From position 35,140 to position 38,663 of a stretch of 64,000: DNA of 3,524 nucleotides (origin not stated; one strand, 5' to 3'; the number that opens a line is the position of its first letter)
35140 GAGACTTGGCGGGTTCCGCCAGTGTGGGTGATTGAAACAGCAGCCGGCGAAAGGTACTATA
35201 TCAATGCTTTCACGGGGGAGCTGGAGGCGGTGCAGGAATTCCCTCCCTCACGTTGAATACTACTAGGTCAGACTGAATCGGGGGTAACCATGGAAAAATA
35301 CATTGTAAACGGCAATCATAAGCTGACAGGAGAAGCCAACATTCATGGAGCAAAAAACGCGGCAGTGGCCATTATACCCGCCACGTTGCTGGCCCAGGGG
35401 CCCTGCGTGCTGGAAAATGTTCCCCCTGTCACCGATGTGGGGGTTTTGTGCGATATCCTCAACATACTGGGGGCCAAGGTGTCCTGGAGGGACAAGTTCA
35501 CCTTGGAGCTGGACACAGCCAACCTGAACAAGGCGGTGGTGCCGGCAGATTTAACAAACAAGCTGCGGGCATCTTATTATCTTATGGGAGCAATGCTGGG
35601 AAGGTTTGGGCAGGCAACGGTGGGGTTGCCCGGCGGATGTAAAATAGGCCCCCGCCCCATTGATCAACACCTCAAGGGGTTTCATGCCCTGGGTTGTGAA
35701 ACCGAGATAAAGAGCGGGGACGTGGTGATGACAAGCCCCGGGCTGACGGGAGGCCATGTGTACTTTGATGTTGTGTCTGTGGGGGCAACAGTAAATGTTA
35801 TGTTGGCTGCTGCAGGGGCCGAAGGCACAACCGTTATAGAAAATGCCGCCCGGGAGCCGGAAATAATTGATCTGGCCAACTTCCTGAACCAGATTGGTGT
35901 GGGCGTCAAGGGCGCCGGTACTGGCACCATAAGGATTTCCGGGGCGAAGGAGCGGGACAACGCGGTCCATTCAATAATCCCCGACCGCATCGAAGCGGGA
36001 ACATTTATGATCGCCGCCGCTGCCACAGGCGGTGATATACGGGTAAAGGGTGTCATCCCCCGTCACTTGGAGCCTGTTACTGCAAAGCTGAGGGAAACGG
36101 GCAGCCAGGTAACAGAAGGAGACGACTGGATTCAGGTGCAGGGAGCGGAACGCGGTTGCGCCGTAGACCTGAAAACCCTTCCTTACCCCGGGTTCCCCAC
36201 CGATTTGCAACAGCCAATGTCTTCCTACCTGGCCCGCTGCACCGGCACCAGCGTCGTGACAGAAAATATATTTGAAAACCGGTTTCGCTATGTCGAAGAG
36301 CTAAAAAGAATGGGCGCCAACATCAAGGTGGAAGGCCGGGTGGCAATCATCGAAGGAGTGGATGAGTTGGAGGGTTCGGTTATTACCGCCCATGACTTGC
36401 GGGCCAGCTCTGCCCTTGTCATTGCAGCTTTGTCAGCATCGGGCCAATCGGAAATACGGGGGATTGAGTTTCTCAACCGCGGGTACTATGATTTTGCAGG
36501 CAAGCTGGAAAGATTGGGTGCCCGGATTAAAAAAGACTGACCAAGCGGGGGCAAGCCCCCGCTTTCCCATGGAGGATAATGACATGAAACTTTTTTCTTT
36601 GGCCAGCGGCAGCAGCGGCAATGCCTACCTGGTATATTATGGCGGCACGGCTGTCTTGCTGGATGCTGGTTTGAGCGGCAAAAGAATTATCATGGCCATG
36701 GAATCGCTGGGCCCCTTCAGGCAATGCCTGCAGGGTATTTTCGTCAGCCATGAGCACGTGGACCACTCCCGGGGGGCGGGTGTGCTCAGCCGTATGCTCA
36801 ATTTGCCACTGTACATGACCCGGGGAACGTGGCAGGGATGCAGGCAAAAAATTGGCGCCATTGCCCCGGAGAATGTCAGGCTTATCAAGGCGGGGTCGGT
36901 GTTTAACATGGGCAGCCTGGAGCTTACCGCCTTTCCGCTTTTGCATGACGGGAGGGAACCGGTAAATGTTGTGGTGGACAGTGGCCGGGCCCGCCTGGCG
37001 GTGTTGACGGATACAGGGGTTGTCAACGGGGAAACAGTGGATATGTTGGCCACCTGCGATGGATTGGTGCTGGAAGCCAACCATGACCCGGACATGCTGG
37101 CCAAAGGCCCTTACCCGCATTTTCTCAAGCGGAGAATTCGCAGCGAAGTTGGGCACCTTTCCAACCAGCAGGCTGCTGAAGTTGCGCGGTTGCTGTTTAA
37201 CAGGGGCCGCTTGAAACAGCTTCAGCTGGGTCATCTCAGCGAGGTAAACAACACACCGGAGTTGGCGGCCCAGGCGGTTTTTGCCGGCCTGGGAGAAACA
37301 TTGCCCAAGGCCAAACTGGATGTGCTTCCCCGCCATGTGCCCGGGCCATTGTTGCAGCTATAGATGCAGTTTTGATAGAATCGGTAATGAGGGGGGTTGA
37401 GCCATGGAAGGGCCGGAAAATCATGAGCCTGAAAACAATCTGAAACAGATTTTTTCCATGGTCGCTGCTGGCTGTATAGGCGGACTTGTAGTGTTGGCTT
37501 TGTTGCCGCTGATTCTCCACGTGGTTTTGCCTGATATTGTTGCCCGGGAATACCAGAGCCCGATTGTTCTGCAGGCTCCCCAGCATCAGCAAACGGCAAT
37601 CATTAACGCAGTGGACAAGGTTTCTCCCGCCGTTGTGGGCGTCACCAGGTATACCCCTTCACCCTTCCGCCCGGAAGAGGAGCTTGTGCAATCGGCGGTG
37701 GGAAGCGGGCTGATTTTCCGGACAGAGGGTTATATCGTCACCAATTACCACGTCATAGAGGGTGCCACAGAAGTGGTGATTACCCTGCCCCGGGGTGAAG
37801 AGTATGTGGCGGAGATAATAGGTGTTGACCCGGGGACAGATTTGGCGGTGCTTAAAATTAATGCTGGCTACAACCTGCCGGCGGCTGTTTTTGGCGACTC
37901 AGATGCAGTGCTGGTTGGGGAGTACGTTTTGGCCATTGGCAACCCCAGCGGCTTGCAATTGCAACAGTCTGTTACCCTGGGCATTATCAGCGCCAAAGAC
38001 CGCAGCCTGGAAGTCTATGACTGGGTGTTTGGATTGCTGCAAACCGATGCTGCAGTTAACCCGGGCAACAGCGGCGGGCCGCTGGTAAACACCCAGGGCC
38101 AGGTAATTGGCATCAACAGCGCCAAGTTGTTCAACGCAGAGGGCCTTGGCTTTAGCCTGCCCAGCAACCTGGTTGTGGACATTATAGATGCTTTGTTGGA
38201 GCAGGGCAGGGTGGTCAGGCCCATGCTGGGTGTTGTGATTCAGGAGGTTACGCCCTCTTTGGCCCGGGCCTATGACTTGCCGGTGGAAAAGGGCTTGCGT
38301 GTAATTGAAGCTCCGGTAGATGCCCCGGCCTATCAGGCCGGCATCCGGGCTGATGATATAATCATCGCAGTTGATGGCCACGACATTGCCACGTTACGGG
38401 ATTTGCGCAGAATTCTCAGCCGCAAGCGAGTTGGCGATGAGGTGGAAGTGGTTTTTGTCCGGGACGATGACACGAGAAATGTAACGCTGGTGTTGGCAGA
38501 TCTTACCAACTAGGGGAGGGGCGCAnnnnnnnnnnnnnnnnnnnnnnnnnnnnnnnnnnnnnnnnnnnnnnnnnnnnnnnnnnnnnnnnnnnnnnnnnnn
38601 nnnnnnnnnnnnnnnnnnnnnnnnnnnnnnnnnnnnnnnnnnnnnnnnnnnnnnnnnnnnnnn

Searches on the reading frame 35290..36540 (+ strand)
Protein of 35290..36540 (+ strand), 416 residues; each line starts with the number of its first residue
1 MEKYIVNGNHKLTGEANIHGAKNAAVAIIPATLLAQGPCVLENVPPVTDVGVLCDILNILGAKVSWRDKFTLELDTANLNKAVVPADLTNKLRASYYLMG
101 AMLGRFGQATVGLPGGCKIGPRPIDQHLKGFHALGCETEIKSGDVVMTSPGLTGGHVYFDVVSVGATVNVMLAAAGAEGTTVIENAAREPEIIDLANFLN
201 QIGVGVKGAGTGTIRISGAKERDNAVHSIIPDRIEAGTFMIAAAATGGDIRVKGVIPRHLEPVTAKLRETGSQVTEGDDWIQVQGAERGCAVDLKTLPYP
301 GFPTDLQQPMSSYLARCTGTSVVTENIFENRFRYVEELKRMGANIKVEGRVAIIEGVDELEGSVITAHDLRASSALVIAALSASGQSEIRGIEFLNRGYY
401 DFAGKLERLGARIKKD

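Call 76: search_protein_families(library=pfam, proteins=[window:35290-36540:+], max_evalue=1e-8)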
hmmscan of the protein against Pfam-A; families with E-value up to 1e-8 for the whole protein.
window:35290-36540:+ (416 aa): 1 family
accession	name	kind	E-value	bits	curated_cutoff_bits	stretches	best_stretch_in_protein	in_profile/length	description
PF00275.25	EPSP_synthase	-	4.9e-93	312.6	22.8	1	7-406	2-417/417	EPSP synthase (3-phosphoshikimate 1-carboxyvinyltransferase)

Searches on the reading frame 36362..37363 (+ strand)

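Call 76: search_protein_families(library=pfam, proteins=[window:36362-37363:+], max_evalue=1e-8)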
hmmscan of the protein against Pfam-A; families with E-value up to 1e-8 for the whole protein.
window:36362-37363:+ (333 aa): 2 families
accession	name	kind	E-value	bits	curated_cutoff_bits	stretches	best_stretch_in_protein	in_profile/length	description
PF12706.13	Lactamase_B_2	-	7.2e-18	65.3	27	1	97-278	2-190/200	Beta-lactamase superfamily domain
PF00753.33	Lactamase_B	-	1.3e-09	38.7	22.7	1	84-223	4-155/196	Metallo-beta-lactamase superfamily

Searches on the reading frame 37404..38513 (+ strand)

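Call 76: search_protein_families(library=pfam, proteins=[window:37404-38513:+], max_evalue=1e-8)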
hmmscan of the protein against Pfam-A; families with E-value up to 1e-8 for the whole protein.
window:37404-38513:+ (369 aa): 4 families
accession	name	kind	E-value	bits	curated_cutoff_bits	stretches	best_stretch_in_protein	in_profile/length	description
PF13365.12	Trypsin_2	-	4e-35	122.1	27.6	1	100-237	1-144/144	Trypsin-like peptidase domain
PF00089.32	Trypsin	-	1.1e-15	58.5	20.6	1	102-260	28-219/220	Trypsin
PF13180.12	PDZ_2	-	2.4e-13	50.6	27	1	274-362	2-78/80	PDZ domain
PF17820.7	PDZ_6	-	4.4e-09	36.4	27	1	306-353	8-54/54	PDZ domain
